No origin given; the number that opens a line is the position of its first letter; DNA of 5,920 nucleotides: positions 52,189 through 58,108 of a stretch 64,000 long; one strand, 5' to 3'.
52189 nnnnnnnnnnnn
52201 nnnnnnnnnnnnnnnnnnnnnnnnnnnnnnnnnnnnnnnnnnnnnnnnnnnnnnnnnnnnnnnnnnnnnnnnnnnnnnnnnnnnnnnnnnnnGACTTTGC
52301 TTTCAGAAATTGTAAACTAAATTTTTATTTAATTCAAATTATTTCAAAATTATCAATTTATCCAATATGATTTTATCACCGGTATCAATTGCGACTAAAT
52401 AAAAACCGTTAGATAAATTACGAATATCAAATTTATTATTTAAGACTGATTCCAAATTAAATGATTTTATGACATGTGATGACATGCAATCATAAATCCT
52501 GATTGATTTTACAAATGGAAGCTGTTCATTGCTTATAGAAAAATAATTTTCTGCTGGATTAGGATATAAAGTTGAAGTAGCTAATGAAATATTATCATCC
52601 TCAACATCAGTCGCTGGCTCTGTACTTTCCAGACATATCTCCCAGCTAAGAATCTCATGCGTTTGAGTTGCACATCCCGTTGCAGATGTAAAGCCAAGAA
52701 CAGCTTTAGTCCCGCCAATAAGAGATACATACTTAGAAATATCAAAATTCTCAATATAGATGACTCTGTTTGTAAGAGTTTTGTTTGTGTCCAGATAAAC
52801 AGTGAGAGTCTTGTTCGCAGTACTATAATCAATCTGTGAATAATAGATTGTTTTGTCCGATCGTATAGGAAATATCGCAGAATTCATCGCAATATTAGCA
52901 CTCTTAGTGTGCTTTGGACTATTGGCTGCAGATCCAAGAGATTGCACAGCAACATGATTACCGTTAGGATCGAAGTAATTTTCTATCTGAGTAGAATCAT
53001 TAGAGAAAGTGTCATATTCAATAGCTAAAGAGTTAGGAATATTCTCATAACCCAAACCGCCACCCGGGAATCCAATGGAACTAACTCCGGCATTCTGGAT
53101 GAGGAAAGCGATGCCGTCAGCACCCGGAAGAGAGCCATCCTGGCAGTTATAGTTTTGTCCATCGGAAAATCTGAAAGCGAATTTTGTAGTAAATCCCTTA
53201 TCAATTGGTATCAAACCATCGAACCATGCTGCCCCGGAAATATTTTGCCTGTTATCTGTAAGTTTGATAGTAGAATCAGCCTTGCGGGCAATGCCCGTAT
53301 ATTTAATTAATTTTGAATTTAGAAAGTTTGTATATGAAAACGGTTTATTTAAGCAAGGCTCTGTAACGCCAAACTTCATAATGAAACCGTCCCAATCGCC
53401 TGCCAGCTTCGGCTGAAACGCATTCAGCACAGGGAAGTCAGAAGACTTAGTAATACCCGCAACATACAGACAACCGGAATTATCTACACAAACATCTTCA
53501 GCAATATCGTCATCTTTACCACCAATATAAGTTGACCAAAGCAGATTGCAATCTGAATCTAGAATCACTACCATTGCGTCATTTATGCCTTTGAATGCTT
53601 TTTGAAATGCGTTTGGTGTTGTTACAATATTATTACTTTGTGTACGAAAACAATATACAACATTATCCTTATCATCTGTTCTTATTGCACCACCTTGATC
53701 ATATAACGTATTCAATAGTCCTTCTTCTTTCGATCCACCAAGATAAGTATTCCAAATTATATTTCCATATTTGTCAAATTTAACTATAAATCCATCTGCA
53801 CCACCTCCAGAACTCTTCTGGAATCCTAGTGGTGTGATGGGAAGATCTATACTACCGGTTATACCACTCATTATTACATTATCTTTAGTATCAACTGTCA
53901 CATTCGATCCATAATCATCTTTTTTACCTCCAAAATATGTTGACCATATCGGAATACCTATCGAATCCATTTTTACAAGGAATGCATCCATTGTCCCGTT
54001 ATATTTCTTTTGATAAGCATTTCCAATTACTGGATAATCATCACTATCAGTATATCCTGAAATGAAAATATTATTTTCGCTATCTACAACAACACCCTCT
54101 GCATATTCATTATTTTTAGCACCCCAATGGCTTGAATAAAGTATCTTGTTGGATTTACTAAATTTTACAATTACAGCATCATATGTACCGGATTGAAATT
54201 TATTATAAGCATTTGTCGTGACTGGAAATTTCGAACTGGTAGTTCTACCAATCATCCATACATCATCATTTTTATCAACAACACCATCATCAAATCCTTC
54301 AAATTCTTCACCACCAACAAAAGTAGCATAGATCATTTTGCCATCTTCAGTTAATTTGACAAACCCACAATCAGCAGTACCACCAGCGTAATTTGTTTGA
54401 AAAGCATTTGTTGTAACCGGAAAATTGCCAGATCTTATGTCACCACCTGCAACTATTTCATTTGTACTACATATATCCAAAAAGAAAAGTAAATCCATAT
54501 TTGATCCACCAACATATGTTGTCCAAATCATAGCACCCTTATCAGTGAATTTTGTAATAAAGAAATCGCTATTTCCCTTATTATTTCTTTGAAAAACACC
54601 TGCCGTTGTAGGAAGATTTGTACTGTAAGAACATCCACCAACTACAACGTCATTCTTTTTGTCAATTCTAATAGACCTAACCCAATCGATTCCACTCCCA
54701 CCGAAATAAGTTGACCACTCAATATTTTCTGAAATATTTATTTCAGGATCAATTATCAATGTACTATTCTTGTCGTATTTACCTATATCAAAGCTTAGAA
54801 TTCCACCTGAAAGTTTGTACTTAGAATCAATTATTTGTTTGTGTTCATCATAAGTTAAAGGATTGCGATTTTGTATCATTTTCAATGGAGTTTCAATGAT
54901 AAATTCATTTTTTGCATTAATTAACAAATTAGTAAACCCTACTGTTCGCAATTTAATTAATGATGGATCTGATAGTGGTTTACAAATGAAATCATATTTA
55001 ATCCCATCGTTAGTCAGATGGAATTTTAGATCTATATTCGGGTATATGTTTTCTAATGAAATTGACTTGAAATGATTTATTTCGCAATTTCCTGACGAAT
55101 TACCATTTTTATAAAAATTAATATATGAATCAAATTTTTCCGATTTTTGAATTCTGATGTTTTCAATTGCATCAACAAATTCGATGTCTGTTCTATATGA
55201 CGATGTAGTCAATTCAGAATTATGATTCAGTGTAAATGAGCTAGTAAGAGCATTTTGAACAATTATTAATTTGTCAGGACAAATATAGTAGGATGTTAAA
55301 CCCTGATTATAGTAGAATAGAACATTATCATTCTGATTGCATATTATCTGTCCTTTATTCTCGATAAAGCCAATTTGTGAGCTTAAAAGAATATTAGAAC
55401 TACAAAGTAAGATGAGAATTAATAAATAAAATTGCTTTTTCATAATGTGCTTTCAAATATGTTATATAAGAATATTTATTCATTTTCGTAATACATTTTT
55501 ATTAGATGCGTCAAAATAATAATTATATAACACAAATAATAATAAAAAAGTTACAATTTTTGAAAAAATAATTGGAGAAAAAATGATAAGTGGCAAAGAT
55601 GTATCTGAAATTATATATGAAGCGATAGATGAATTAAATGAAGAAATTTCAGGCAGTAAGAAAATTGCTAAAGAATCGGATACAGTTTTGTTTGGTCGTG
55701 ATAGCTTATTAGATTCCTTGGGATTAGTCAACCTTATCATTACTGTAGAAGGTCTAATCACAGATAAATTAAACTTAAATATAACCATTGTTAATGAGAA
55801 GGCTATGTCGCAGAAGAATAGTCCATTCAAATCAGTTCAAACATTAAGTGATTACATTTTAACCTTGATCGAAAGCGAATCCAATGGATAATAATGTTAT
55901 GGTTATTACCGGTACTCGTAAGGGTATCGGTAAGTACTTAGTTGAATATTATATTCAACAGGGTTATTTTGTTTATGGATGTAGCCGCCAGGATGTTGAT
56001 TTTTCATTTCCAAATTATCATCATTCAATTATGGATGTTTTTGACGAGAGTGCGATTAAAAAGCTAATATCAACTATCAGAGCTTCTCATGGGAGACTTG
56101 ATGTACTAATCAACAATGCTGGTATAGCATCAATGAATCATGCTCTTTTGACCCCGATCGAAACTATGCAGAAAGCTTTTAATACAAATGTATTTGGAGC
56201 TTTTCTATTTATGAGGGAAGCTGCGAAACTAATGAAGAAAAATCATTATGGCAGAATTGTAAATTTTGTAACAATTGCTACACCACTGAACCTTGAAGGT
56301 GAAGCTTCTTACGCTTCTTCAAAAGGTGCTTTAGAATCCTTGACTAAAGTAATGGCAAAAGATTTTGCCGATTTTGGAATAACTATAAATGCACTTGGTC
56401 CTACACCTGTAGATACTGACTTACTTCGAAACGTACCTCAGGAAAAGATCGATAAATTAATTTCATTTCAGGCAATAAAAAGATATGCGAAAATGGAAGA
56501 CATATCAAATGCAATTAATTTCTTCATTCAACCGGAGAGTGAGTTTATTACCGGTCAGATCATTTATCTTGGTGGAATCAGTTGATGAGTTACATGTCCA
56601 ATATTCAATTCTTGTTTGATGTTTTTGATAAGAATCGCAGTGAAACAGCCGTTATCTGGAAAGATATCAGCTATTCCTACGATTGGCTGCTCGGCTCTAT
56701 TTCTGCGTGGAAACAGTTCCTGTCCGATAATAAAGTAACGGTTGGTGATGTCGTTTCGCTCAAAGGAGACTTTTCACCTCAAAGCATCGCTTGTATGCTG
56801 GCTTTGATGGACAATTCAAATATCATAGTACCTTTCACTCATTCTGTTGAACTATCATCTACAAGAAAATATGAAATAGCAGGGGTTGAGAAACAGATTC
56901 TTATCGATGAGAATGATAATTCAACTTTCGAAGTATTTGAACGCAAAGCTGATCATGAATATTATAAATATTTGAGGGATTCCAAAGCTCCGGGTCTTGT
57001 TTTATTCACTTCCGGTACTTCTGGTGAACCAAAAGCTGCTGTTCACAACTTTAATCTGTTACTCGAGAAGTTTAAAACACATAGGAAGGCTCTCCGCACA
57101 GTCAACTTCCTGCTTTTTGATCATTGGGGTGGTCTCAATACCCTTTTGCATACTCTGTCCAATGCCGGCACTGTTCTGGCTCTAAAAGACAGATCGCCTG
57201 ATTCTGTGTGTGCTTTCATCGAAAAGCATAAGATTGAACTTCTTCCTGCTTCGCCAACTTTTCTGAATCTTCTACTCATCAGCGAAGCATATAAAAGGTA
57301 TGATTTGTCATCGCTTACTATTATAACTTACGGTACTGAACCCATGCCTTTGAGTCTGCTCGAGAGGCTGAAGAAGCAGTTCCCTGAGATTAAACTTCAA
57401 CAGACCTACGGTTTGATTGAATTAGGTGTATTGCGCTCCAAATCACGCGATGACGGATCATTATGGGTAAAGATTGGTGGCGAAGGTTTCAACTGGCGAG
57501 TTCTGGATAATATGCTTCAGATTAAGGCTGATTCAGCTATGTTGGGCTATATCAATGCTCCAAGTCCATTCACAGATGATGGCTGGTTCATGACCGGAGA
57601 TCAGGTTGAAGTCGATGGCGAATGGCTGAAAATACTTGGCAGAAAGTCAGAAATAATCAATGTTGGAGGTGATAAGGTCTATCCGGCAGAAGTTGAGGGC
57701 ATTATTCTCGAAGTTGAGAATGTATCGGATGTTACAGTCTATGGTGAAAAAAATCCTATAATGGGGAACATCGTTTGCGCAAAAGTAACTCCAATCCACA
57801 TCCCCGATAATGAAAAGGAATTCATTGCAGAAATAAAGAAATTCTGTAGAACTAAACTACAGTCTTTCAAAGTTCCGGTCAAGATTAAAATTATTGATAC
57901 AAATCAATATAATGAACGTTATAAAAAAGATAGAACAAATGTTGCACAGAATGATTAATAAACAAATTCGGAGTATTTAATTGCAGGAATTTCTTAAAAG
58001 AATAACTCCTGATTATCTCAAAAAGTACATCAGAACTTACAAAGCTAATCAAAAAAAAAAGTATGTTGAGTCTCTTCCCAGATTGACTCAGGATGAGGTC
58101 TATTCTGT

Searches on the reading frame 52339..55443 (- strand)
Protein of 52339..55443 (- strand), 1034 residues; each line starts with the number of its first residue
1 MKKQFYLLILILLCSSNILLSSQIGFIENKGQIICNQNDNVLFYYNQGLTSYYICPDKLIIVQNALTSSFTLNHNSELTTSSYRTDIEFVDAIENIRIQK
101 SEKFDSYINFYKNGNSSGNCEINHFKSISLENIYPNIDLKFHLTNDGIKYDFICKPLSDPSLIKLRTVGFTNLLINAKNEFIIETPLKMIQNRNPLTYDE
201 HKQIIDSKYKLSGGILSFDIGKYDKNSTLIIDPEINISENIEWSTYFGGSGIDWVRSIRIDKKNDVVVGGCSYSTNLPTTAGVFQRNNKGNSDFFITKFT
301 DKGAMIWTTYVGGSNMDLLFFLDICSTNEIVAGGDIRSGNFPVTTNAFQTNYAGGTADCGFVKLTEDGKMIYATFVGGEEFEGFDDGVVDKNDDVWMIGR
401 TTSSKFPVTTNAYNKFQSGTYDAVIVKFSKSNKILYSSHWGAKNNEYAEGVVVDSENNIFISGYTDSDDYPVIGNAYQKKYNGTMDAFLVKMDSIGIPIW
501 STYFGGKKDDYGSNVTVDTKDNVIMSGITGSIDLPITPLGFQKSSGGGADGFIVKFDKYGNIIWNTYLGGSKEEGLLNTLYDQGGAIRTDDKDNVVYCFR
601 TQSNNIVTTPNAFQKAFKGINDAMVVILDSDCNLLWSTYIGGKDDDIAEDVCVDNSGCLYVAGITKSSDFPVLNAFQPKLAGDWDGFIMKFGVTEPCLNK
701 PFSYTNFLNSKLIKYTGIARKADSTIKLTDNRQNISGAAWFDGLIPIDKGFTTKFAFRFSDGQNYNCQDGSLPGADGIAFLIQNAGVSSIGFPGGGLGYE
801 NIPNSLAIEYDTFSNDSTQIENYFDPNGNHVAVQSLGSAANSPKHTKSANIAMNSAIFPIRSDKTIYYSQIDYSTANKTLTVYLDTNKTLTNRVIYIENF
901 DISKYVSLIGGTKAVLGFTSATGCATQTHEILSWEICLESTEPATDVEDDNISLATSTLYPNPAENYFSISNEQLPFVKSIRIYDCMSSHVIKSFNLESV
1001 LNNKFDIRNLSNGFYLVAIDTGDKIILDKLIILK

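Call 91: search_protein_families(library=pfam, proteins=[window:52339-55443:-], max_evalue=0.00001)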
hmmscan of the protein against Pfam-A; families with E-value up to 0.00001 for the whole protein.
window:52339-55443:- (1034 aa): 4 families
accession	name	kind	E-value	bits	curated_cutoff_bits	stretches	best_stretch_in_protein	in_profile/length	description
PF25778.1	DUF7948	-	2.1e-42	146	27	1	26-234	1-214/214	Domain of unknown function (DUF7948)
PF18483.9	Lectin_L-type_dom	-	6.2e-31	108.4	78.3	1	717-931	14-211/215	Legume lectin beta-barrel domain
PF06739.17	SBBP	-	7e-18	64.7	20.5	0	447-471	14-38/38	Beta-propeller repeat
PF18962.6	Por_Secre_tail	-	2.7e-11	44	27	1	959-1032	1-75/75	Secretion system C-terminal sorting domain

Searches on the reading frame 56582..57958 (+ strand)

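Call 91: search_protein_families(library=pfam, proteins=[window:56582-57958:+], max_evalue=0.00001)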
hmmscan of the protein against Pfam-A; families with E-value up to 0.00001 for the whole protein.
window:56582-57958:+ (458 aa): 2 families
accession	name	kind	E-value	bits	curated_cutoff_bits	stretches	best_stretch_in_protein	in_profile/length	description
PF00501.34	AMP-binding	-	1.2e-26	93.8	29.9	1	104-284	124-327/384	AMP-binding enzyme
PF13193.12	AMP-binding_C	-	4e-10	40.9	24.5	1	370-439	1-67/76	AMP-binding enzyme C-terminal domain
